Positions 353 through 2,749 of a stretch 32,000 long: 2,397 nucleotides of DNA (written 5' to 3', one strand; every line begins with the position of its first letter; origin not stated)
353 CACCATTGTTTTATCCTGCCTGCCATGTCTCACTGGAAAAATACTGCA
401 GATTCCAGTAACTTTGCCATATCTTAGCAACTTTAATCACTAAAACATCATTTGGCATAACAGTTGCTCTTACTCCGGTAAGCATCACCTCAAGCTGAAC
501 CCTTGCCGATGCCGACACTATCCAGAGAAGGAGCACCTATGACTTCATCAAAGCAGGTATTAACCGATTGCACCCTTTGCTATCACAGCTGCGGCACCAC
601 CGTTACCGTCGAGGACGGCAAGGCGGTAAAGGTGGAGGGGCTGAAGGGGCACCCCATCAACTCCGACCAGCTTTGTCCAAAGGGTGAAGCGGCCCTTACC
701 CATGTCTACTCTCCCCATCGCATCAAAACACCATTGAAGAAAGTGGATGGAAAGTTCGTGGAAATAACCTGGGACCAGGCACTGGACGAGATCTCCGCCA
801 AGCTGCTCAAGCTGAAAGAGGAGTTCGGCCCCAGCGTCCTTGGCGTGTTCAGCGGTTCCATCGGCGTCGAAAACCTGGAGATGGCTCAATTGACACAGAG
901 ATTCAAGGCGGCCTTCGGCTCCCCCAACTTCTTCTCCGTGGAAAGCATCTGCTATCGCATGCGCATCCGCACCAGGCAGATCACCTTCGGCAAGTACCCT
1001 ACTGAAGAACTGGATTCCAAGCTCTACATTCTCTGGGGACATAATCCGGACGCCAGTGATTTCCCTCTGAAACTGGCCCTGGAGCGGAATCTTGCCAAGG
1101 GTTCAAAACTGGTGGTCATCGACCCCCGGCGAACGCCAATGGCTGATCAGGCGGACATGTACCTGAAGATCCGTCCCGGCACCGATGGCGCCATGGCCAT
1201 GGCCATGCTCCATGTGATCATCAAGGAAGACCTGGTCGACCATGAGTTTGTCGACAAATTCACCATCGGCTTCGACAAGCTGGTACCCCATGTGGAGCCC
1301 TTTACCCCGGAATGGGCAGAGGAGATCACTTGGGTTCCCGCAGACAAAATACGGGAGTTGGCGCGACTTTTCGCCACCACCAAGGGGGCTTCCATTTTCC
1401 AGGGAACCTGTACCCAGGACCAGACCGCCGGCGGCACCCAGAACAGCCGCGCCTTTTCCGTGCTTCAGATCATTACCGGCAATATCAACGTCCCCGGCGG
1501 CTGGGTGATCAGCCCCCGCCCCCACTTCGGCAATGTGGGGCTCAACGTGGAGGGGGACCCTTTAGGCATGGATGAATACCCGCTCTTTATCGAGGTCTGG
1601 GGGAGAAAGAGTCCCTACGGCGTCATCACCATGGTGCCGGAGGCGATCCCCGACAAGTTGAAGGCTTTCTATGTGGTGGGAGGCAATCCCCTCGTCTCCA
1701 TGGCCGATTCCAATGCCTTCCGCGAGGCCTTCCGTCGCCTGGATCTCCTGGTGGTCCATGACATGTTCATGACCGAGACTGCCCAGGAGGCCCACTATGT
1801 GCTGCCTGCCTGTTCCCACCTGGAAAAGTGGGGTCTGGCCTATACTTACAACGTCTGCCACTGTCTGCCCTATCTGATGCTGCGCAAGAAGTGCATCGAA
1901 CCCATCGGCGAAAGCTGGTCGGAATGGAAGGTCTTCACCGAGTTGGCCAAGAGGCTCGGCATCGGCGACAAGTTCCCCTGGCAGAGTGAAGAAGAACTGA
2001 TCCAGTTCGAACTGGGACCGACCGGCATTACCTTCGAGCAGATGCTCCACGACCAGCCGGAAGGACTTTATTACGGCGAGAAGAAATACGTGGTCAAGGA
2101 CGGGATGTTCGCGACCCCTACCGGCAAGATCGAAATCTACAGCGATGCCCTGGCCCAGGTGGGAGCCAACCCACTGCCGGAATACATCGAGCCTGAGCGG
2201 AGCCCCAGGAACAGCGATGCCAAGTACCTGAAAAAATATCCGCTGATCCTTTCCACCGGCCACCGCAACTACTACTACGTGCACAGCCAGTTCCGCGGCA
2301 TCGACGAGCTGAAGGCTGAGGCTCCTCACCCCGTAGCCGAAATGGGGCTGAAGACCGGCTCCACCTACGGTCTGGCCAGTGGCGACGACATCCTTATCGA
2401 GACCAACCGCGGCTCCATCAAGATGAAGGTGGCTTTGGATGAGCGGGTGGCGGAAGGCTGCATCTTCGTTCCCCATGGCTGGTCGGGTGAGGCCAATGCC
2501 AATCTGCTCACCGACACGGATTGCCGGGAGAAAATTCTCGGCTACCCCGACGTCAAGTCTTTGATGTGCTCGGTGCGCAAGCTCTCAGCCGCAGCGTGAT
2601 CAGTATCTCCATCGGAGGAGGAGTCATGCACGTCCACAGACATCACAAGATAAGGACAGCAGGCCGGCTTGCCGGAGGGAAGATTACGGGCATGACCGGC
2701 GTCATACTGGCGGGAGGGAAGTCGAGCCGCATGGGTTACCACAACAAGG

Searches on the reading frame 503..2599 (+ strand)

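Call 8: search_protein_families(library=pfam, proteins=[window:503-2599:+])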
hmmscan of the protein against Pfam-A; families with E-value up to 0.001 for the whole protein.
window:503-2599:+ (698 aa): 3 families
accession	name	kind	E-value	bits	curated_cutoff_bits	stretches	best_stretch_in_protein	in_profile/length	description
PF00384.28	Molybdopterin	-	1.5e-49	169.3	24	1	73-484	1-353/353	Molybdopterin oxidoreductase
PF01568.27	Molydop_binding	-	1.9e-18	67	26.8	1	581-680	1-102/110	Molydopterin dinucleotide binding domain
PF04879.21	Molybdop_Fe4S4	-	1.5e-11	44.5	22.7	1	17-70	2-55/55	Molybdopterin oxidoreductase Fe4S4 domain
